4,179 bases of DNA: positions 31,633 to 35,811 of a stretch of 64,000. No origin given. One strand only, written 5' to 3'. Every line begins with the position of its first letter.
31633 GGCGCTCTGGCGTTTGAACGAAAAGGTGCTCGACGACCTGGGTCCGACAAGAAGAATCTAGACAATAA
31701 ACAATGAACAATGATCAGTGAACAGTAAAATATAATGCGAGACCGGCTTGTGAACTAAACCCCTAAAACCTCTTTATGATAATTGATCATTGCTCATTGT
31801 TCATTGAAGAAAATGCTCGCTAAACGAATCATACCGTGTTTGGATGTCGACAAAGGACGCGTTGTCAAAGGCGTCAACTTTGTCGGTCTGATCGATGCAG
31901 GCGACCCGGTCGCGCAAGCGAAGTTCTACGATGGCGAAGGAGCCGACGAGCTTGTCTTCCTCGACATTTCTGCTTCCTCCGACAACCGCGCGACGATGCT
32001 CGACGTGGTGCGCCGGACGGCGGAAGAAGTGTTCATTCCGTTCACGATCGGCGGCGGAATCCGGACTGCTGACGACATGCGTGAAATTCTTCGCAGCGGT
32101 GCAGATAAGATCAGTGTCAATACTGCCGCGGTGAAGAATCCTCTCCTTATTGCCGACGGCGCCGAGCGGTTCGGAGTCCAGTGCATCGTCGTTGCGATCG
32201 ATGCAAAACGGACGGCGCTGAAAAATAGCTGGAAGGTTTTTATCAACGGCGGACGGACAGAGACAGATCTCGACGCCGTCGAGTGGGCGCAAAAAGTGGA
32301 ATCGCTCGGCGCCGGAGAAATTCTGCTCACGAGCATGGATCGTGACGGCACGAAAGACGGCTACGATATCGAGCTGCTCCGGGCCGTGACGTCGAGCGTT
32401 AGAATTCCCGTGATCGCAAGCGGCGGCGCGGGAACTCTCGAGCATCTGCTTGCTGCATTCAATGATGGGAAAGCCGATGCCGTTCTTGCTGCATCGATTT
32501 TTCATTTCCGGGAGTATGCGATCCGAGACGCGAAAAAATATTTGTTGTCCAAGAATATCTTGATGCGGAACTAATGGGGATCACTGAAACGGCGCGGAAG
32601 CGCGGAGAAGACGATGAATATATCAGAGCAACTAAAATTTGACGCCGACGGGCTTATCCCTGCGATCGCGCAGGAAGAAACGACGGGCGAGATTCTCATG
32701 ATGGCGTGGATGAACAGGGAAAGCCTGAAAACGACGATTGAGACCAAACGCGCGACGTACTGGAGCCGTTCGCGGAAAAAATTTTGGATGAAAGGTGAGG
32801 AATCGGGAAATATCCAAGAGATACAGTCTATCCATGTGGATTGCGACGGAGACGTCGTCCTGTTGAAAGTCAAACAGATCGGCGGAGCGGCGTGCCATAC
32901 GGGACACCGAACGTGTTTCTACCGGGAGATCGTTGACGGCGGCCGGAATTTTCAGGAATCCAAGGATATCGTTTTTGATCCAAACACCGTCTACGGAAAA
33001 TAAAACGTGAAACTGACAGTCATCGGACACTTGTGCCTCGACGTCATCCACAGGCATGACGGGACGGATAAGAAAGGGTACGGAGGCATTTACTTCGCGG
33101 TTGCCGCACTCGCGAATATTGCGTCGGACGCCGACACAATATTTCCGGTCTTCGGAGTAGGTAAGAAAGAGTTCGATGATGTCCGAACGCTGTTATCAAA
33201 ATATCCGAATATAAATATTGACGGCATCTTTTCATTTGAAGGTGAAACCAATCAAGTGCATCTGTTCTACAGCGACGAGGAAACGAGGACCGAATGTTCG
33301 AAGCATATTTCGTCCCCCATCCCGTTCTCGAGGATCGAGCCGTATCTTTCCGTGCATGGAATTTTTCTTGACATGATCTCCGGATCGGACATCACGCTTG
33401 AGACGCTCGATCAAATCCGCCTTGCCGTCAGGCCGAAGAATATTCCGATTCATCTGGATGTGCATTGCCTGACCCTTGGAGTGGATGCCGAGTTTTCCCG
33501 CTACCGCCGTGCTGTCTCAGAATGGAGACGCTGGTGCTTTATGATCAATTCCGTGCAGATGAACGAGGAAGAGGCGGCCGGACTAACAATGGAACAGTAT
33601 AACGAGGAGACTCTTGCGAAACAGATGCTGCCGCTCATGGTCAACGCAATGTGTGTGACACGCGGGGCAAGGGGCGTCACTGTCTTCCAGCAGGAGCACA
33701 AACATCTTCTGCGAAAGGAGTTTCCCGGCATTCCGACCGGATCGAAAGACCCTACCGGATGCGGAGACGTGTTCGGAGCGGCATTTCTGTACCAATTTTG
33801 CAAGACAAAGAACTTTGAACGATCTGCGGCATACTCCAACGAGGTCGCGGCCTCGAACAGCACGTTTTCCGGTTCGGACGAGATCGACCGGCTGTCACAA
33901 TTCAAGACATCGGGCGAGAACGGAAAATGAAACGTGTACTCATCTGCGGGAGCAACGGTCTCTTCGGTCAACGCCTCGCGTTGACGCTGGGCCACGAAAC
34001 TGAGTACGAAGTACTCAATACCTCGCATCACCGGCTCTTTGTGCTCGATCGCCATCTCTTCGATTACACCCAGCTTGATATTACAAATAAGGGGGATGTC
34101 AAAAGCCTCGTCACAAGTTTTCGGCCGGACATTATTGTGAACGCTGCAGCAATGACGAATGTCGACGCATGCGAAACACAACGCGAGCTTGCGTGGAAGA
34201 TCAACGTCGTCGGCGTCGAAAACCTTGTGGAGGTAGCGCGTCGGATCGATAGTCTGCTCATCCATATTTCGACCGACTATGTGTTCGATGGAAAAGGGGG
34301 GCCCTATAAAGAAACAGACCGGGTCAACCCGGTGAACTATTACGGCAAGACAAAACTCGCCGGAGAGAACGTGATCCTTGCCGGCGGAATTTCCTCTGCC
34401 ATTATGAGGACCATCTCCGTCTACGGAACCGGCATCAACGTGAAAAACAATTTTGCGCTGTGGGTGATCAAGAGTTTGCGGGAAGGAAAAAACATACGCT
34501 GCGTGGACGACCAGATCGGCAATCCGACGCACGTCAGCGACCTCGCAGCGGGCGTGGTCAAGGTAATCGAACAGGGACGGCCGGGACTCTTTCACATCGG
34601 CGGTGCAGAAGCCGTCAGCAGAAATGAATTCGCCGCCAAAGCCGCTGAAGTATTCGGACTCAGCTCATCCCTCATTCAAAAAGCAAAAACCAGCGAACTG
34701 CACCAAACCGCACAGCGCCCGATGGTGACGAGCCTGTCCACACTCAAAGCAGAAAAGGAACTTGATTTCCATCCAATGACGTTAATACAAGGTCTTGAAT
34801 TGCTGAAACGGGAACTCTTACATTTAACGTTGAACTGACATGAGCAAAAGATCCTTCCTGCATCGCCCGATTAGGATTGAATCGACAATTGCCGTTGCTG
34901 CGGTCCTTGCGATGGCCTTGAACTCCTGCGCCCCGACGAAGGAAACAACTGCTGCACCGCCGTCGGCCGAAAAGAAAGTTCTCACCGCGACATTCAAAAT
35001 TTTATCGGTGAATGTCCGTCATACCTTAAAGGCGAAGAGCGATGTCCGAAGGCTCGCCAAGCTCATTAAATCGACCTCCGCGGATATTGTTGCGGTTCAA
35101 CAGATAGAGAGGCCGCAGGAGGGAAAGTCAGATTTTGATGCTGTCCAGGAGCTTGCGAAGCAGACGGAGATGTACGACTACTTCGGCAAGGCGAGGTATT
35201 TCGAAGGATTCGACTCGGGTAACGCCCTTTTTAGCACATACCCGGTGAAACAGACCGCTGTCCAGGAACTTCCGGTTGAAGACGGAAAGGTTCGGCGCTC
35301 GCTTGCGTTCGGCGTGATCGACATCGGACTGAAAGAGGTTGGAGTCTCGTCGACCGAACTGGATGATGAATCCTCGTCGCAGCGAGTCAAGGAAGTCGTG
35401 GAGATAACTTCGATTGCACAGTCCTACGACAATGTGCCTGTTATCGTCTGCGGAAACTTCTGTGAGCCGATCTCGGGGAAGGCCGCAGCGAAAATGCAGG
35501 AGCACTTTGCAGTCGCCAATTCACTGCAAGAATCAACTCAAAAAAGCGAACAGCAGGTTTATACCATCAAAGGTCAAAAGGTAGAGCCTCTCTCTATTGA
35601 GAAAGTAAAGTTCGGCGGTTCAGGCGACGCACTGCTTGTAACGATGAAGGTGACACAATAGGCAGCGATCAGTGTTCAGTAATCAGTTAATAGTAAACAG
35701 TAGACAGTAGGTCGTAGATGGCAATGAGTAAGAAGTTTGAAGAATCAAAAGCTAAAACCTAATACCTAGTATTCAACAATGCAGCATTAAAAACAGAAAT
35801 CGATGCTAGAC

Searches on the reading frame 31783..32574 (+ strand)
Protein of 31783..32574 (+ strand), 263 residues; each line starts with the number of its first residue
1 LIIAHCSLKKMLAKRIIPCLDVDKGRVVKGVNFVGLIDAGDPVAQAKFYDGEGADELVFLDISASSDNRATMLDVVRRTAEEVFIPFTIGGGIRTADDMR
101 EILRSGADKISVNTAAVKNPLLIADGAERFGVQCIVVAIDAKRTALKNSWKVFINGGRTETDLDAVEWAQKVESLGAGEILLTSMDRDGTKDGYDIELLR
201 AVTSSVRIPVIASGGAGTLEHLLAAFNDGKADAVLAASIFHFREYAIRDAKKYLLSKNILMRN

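Call 11: search_protein_families(library=pfam, proteins=[window:31783-32574:+])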
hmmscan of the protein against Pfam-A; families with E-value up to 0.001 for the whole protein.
window:31783-32574:+ (263 aa): 7 families
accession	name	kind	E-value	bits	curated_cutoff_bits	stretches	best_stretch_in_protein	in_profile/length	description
PF00977.27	His_biosynth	-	4.2e-87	291.8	23.6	1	15-245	1-227/228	Histidine biosynthesis protein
PF01207.24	Dus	-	9.8e-08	31.9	20.4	0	76-125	176-226/311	Dihydrouridine synthase (Dus)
PF03060.21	NMO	-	2.4e-07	30.9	28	1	165-252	145-238/331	Nitronate monooxygenase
PF02581.23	TMP-TENI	-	2.2e-06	27.6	27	0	168-217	110-159/180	Thiamine monophosphate synthase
PF05690.20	ThiG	-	1.1e-05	25.3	23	0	75-144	166-236/247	Thiazole biosynthesis protein ThiG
PF01180.27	DHO_dh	-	6.4e-05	22.7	27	0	72-122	226-278/291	Dihydroorotate dehydrogenase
PF04309.18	G3P_antiterm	-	0.00021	21.2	27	0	71-114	126-169/173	Glycerol-3-phosphate responsive antiterminator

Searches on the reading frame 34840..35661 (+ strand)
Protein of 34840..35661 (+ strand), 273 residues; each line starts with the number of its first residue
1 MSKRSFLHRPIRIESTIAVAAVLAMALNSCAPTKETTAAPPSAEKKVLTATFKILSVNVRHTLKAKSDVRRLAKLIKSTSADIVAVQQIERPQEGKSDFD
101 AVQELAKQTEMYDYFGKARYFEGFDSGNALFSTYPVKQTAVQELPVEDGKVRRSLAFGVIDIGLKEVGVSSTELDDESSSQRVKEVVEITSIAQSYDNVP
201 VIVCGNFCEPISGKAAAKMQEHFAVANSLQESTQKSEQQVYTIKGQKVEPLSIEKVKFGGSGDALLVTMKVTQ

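Call 115: search_protein_families(library=pfam, proteins=[window:34840-35661:+], max_evalue=0.00001)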
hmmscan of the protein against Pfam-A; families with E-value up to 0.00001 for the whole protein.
window:34840-35661:+ (273 aa): 1 family
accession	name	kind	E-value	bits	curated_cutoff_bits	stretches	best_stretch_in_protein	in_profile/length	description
PF23226.1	Exo_endo_phos_PGAP2IP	-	3.4e-06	27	27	1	54-205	8-156/239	PGAP2IP, C-terminal nuclease-like domain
